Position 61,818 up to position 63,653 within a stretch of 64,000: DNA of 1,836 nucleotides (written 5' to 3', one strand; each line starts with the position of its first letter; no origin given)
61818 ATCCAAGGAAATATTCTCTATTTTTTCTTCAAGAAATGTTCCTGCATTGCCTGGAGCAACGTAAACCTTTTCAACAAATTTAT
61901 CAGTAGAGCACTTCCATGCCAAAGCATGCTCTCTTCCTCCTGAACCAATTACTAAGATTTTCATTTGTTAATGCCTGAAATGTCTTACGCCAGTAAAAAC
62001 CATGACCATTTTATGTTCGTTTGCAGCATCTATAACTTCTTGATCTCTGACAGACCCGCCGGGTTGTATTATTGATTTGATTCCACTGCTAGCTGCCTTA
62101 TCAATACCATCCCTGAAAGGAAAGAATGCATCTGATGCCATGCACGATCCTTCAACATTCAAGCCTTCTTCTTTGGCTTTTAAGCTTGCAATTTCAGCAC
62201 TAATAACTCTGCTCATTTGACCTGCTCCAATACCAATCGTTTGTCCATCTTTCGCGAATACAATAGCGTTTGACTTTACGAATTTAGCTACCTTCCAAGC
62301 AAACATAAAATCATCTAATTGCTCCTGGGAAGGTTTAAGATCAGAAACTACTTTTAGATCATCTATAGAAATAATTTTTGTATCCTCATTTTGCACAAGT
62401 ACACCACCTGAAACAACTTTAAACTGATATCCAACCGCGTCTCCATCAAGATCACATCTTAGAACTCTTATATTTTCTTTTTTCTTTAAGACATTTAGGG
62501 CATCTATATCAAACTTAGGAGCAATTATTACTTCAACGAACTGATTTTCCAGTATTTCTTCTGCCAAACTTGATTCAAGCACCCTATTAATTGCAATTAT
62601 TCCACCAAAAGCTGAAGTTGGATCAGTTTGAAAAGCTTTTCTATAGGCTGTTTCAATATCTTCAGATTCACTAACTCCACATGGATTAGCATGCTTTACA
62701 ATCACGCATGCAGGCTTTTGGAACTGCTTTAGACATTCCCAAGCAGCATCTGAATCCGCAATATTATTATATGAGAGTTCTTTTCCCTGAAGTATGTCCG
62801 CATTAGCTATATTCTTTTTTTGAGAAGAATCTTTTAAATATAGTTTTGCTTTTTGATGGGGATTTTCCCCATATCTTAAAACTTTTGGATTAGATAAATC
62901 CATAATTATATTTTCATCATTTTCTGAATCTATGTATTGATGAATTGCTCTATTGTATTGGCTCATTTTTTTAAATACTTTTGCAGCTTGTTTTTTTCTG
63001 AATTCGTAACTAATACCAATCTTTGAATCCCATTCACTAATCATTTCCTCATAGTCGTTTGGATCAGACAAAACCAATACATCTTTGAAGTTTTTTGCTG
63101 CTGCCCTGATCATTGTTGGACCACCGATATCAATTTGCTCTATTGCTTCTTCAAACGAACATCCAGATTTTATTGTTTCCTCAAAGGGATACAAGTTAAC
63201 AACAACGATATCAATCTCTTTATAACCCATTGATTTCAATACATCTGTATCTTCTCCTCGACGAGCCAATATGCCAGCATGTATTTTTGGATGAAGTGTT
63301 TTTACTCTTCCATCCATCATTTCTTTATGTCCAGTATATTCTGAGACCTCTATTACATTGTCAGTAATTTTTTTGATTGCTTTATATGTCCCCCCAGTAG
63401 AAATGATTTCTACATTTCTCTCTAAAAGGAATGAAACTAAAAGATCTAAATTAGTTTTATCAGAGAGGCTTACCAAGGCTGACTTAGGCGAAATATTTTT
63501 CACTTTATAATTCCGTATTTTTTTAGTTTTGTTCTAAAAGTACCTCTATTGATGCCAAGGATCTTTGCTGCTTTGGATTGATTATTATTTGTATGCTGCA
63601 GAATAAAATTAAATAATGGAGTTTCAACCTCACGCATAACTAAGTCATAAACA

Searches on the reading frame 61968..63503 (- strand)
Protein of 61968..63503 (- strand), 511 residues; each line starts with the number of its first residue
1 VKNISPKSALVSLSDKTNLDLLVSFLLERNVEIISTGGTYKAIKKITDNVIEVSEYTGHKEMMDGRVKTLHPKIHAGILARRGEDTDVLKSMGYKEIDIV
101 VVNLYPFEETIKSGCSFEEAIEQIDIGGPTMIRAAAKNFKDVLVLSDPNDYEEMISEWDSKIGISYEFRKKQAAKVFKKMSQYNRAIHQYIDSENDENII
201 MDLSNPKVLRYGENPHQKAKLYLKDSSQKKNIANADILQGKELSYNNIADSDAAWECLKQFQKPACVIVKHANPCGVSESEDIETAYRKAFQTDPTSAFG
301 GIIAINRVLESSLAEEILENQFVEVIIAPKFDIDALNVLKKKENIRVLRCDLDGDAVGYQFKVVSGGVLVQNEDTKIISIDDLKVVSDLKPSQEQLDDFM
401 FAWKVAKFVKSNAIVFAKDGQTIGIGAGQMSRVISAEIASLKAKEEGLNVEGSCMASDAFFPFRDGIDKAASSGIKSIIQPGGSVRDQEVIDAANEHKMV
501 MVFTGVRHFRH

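Call 57: search_protein_families(library=pfam, proteins=[window:61968-63503:-])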
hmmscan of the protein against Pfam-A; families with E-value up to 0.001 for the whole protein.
window:61968-63503:- (511 aa): 2 families
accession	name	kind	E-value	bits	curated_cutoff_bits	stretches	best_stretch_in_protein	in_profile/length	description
PF01808.24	AICARFT_IMPCHas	-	1.5e-117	393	25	1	135-440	1-309/311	AICARFT/IMPCHase bienzyme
PF02142.27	MGS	-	3.3e-20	72.5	24.1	1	23-130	6-94/94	MGS-like domain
